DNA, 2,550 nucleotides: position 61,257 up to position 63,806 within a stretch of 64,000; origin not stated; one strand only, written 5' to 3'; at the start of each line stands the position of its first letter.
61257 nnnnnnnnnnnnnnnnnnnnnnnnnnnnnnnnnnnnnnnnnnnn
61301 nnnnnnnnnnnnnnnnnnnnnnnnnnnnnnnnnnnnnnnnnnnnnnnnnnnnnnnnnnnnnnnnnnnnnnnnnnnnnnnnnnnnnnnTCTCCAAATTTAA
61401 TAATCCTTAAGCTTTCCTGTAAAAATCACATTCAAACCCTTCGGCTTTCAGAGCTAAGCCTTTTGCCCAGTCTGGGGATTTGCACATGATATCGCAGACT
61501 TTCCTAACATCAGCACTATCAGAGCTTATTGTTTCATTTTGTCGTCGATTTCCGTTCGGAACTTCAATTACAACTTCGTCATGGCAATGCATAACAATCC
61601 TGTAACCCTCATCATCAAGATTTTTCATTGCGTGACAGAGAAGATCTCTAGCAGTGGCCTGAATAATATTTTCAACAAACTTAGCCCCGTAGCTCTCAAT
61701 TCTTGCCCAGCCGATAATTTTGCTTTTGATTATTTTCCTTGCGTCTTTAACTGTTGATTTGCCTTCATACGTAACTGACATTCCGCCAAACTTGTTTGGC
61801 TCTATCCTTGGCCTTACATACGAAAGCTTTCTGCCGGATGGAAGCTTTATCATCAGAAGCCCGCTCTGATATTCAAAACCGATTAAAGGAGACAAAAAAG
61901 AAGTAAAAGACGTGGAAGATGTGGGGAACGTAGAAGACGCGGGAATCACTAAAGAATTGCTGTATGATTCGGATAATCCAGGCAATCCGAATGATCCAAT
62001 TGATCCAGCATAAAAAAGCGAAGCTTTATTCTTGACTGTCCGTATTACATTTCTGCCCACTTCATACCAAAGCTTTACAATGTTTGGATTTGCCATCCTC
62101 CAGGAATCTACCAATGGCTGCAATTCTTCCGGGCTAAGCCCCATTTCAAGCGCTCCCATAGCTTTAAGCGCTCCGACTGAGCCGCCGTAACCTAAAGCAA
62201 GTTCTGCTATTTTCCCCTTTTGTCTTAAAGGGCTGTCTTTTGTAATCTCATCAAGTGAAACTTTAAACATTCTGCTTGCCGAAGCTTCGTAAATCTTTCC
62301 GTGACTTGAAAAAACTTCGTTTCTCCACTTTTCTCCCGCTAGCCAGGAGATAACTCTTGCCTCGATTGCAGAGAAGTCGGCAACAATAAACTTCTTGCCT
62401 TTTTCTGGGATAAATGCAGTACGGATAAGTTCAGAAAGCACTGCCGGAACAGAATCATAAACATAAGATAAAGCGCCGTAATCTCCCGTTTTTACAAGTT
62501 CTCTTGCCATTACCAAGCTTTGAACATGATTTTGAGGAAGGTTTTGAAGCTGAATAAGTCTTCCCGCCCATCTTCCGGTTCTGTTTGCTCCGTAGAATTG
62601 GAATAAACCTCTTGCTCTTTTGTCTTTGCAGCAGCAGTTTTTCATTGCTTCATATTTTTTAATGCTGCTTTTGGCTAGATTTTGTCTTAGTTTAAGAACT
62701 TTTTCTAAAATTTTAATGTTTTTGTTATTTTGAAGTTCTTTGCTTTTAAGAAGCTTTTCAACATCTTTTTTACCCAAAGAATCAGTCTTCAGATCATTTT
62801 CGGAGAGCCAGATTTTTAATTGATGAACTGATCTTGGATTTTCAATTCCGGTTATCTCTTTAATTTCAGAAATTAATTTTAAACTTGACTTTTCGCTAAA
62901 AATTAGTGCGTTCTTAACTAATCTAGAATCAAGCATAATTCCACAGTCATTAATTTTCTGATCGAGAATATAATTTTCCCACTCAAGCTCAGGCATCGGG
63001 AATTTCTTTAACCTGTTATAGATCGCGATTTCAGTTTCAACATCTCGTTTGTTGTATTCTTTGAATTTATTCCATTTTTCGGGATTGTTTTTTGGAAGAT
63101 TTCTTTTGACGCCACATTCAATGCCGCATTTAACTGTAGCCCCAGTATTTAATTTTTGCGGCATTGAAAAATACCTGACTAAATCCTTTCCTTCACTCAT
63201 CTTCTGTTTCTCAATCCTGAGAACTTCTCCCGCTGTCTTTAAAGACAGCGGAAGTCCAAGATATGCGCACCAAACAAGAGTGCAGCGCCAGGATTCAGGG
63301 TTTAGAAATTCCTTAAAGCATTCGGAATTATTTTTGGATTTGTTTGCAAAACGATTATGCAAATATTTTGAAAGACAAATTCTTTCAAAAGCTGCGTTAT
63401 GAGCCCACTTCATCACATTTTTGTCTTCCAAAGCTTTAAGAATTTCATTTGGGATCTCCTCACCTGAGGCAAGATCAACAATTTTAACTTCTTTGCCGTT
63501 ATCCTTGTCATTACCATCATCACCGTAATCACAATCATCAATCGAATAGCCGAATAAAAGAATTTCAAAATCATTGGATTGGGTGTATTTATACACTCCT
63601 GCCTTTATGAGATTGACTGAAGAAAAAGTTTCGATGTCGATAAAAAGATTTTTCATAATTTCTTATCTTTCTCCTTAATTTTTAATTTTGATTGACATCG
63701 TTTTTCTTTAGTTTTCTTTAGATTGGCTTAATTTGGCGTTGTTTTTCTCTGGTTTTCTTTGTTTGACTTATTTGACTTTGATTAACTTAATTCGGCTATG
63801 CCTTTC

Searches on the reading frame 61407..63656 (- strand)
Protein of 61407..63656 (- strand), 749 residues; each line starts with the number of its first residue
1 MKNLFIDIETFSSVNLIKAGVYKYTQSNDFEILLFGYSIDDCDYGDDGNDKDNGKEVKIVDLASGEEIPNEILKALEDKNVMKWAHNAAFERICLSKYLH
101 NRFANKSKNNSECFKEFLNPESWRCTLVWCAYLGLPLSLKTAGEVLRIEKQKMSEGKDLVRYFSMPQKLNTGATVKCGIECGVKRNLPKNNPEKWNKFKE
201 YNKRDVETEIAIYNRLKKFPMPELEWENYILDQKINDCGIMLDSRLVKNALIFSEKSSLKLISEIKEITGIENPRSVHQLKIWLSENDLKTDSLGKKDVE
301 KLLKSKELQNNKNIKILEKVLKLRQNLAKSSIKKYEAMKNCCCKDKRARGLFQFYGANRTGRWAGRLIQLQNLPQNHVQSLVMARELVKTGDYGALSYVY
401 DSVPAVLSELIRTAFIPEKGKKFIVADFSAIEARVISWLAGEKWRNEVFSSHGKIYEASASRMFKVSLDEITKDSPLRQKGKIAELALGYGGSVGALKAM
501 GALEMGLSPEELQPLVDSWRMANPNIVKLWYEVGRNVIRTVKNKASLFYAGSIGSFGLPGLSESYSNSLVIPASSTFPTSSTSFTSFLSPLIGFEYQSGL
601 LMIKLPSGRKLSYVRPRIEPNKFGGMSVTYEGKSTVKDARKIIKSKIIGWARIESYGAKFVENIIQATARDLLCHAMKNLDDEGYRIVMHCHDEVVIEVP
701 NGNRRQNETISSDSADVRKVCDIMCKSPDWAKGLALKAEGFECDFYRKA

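Call 12: search_protein_families(library=phrogs, proteins=[window:61407-63656:-], max_evalue=0.001)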
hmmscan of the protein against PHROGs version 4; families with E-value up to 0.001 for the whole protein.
window:61407-63656:- (749 aa): 3 families
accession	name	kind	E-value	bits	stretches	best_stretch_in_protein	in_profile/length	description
phrog_17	-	DNA, RNA and nucleotide metabolism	1.7e-130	438.2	1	1-744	670-1227/1445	DNA polymerase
phrog_10285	-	DNA, RNA and nucleotide metabolism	9.1e-104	347.9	2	371-546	2-180/321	DNA polymerase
phrog_7766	-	DNA, RNA and nucleotide metabolism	1.9e-51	175.2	1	505-748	1-185/186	DNA polymerase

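Call 13: search_protein_families(library=pfam, proteins=[window:61407-63656:-], max_evalue=0.001)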
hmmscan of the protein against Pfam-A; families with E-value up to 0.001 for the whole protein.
window:61407-63656:- (749 aa): 1 family
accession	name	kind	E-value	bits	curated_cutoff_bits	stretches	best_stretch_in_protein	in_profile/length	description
PF00476.26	DNA_pol_A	-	9.4e-25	87.8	34.3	1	260-522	17-247/381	DNA polymerase family A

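Call 14: find_encoding_contigs(protein=window:61407-63656:-, flank=10000, max_places=4)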
Protein window:61407-63656:- (749 aa): no gene with exactly this product is on record in the collection.
